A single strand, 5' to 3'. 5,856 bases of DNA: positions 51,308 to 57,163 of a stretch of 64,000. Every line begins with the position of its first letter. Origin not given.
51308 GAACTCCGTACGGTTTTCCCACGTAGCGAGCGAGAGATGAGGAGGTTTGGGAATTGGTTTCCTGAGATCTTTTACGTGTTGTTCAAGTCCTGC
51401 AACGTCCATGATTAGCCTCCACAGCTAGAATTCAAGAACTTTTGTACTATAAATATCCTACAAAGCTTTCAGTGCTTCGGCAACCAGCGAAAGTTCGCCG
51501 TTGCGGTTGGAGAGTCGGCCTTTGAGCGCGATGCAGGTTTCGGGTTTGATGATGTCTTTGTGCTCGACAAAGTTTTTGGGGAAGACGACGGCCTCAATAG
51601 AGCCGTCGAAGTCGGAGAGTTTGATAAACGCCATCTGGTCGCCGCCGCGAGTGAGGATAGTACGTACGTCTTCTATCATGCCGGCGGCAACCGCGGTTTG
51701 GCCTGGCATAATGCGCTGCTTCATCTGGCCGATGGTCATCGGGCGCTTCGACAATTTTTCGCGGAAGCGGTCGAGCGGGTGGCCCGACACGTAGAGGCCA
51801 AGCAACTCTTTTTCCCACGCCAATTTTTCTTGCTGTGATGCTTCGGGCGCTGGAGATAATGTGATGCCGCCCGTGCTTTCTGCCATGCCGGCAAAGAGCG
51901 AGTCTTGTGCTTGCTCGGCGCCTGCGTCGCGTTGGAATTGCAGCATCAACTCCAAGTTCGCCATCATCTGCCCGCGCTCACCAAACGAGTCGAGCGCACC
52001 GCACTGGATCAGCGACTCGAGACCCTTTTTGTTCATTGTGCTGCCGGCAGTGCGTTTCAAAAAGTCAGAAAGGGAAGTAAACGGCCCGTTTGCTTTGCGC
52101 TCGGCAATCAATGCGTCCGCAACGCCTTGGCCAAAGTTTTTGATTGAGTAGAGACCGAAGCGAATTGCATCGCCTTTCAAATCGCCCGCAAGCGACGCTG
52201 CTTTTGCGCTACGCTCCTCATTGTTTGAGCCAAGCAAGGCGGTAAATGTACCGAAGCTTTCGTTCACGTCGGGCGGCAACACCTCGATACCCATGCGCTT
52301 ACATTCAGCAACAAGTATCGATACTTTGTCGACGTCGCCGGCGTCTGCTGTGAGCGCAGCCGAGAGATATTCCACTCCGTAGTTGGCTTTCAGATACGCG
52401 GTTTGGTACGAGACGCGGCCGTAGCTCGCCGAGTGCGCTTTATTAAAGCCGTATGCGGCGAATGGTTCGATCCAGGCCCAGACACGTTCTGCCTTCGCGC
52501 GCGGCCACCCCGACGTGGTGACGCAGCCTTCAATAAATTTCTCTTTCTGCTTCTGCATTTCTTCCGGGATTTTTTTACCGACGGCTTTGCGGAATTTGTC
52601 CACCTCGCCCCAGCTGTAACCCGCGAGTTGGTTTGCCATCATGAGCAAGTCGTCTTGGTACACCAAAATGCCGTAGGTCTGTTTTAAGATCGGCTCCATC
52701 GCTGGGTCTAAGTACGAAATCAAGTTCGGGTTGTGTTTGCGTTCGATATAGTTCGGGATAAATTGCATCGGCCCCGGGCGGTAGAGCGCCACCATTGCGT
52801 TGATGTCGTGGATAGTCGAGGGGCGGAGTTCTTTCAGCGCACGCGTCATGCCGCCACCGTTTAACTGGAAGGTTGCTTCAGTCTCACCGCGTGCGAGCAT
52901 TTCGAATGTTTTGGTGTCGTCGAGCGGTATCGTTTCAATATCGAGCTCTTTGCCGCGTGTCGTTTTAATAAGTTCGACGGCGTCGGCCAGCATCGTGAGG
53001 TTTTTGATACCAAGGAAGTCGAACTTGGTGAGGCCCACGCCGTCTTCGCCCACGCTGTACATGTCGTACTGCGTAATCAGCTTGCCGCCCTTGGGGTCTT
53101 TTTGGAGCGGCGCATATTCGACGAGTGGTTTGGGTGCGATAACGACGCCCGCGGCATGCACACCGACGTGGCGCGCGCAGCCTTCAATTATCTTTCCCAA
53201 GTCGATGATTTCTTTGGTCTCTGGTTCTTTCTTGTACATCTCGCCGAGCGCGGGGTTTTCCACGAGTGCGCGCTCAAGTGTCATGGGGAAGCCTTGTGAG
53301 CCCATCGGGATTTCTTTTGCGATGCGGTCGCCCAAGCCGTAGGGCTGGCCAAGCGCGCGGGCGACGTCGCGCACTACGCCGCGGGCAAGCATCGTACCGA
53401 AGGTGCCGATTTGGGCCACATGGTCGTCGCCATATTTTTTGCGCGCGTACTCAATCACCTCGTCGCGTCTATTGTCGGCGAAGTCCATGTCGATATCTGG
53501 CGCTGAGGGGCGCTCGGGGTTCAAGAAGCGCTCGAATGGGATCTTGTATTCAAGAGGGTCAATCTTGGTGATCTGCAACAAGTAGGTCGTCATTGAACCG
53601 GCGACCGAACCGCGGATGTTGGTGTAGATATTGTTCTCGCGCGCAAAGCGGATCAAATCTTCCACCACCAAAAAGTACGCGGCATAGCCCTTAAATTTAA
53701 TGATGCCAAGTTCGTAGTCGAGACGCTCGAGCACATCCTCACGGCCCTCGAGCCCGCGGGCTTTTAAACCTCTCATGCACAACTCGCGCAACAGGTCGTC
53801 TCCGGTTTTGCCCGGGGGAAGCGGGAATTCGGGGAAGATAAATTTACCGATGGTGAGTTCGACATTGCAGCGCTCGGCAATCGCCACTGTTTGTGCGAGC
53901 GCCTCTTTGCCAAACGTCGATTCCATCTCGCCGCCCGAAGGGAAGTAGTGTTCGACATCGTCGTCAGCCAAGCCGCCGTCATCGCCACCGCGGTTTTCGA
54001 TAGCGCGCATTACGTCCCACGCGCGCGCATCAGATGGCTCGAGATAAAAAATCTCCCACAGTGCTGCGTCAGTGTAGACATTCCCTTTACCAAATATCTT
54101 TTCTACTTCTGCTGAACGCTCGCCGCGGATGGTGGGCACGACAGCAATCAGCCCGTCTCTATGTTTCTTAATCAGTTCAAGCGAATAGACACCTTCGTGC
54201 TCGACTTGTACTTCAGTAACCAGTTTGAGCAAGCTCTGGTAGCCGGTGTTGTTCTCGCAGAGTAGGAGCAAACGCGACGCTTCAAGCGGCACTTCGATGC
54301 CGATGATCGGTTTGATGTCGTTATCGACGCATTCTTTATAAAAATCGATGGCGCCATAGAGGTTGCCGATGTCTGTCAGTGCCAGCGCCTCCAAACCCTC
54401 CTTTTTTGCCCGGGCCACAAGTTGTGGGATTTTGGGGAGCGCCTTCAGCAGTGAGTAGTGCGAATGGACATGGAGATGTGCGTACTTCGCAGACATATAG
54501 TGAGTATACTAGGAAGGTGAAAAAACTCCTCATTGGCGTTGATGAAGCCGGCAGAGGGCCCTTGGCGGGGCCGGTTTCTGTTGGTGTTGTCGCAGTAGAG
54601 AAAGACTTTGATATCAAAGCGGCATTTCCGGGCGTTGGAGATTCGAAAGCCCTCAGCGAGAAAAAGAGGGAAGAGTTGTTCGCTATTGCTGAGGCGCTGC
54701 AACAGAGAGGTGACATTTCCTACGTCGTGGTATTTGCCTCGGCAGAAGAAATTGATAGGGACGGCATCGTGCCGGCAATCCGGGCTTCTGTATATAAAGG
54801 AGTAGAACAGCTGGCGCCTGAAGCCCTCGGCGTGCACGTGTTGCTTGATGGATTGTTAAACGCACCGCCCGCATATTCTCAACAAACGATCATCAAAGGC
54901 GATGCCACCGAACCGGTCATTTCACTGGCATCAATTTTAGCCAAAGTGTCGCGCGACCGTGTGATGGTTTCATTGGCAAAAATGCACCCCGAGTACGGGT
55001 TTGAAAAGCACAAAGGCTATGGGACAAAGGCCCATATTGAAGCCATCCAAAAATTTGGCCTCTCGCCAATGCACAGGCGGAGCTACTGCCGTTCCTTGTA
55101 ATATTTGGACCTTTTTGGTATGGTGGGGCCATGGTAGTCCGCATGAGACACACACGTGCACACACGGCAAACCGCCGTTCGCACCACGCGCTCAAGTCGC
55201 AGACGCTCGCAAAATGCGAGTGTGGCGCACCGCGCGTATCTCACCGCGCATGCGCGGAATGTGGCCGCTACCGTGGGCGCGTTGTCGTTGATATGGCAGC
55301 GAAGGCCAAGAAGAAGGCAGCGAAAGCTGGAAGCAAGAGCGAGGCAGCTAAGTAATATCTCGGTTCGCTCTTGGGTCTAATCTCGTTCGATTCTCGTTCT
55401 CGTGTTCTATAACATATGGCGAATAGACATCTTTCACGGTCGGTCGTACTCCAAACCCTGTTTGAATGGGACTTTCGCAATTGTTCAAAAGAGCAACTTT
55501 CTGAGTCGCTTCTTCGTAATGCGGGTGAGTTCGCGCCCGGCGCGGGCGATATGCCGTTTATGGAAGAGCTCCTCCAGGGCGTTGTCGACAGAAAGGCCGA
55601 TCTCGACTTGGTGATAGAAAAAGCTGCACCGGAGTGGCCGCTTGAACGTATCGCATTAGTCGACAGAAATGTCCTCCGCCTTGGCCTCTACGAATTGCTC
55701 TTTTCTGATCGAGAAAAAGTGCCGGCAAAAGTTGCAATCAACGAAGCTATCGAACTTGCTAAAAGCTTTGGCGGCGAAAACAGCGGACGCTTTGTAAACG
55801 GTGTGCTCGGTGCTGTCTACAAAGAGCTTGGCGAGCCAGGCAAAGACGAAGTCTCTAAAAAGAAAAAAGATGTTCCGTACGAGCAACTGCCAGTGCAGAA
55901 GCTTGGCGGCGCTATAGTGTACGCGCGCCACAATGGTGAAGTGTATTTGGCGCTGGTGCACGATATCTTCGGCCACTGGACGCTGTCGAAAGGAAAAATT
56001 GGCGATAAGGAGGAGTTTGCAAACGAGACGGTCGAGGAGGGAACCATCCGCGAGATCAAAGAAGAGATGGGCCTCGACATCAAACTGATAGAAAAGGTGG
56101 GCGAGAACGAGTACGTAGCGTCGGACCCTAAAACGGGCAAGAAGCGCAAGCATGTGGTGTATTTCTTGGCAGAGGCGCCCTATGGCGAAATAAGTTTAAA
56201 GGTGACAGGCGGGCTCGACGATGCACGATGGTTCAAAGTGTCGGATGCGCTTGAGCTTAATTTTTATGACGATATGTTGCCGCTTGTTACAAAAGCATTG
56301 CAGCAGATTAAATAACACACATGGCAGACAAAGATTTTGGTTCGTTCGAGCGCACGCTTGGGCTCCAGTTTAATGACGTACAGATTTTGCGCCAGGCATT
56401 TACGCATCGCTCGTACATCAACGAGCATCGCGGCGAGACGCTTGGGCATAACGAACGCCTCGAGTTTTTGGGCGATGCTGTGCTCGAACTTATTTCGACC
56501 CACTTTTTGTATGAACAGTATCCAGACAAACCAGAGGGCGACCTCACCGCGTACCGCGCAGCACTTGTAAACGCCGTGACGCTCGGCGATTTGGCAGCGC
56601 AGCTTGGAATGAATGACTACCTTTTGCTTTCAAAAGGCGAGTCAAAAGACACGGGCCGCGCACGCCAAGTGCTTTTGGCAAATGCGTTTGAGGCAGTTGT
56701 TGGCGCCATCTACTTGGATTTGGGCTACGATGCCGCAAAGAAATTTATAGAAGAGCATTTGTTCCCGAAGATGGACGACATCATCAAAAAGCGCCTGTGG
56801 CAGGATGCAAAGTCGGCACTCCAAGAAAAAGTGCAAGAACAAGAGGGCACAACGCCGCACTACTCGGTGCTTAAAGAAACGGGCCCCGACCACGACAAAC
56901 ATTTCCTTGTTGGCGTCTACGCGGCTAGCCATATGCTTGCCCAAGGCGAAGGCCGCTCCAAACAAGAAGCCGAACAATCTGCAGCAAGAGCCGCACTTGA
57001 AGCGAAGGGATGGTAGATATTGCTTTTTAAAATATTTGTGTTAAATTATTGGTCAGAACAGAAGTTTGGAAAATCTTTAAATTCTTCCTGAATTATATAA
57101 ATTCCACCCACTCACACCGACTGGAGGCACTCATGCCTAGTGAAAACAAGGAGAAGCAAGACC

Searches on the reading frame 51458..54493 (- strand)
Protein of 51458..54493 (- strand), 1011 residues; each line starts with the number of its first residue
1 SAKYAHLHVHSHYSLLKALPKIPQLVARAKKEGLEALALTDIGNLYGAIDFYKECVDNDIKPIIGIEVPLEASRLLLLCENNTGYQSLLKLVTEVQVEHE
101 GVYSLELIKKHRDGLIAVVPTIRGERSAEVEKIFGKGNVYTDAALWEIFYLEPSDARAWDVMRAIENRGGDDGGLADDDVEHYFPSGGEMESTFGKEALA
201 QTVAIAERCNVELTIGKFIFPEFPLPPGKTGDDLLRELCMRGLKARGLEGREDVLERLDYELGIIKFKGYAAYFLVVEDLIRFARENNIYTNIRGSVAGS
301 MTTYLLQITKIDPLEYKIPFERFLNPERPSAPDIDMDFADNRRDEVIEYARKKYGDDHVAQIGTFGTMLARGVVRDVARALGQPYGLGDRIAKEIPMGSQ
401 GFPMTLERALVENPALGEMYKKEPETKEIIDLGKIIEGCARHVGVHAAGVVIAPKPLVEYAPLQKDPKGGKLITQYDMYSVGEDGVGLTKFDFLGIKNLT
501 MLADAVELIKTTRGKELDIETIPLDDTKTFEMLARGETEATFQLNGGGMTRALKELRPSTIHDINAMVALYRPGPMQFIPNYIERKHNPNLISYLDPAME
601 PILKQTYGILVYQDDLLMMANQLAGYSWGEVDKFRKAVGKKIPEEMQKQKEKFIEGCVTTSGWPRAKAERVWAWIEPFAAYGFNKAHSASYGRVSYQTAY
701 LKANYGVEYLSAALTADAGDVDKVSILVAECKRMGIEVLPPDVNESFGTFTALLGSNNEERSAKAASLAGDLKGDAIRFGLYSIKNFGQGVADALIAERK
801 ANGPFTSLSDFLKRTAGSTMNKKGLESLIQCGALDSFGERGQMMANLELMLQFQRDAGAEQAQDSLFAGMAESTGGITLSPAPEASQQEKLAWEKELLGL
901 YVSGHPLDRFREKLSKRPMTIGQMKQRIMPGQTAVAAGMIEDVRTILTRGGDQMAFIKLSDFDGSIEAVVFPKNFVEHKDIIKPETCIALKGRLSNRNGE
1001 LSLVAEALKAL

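Call 74: search_protein_families(library=pfam, proteins=[window:51458-54493:-], max_evalue=0.001)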
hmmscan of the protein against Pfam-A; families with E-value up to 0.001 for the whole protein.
window:51458-54493:- (1011 aa): 6 families
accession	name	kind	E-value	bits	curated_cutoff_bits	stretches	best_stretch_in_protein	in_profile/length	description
PF07733.18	DNA_pol3_alpha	-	5.3e-88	295.4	23.9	1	234-495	2-260/260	Bacterial DNA polymerase III alpha NTPase domain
PF17657.6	DNA_pol3_finger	-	2.6e-55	186.7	22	1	498-659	1-164/166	Bacterial DNA polymerase III alpha subunit finger domain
PF02811.25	PHP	-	1.4e-33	117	26.4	1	6-141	1-139/164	PHP domain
PF14579.12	HHH_6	-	5.8e-26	91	25.6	1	735-840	1-87/90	Helix-hairpin-helix motif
PF01336.31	tRNA_anti-codon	-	3.2e-13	49.8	27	1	937-1009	4-73/75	OB-fold nucleic acid binding domain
PF03934.19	T2SSK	-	0.00092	20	24.2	0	786-823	17-54/63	Type II secretion system (T2SS), protein K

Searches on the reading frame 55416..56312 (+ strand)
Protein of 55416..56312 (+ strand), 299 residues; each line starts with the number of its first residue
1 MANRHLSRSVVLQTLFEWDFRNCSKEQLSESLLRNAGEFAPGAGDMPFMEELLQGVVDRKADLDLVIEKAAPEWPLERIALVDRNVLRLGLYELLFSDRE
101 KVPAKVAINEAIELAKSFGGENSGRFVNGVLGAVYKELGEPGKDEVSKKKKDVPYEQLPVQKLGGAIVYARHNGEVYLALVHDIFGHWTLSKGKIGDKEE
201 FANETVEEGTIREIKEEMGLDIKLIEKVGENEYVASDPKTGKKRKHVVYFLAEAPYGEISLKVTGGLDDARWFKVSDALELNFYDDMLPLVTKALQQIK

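Call 74: search_protein_families(library=pfam, proteins=[window:55416-56312:+], max_evalue=0.001)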
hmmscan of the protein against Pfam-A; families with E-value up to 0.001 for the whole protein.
window:55416-56312:+ (299 aa): 2 families
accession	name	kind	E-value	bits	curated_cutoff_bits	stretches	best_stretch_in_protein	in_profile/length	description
PF01029.23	NusB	-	7.8e-34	117.4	23.1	1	7-136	3-133/133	NusB family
PF00293.34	NUDIX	-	7.5e-13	49.1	21.1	1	174-287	15-127/134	NUDIX domain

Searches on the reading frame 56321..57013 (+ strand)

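Call 74: search_protein_families(library=pfam, proteins=[window:56321-57013:+], max_evalue=0.001)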
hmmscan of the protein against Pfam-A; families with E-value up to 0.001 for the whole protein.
window:56321-57013:+ (231 aa): 5 families
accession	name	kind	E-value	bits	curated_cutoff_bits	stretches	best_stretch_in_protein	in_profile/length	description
PF14622.11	Ribonucleas_3_3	-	7.6e-39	133.2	35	1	21-150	3-127/128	Ribonuclease-III-like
PF00636.31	Ribonuclease_3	-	3.6e-25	89.1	27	1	45-135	1-102/102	Ribonuclease III domain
PF00035.32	dsrm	-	1.9e-14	54.4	23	1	163-227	1-64/66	Double-stranded RNA binding motif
PF22935.1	RM44_endonuclase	-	4.7e-11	43.4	27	1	9-130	9-139/139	Large ribosomal subunit protein mL44, endonuclease domain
PF14709.13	DND1_DSRM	-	0.00059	20.5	25.7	0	161-226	1-76/80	double strand RNA binding domain from DEAD END PROTEIN 1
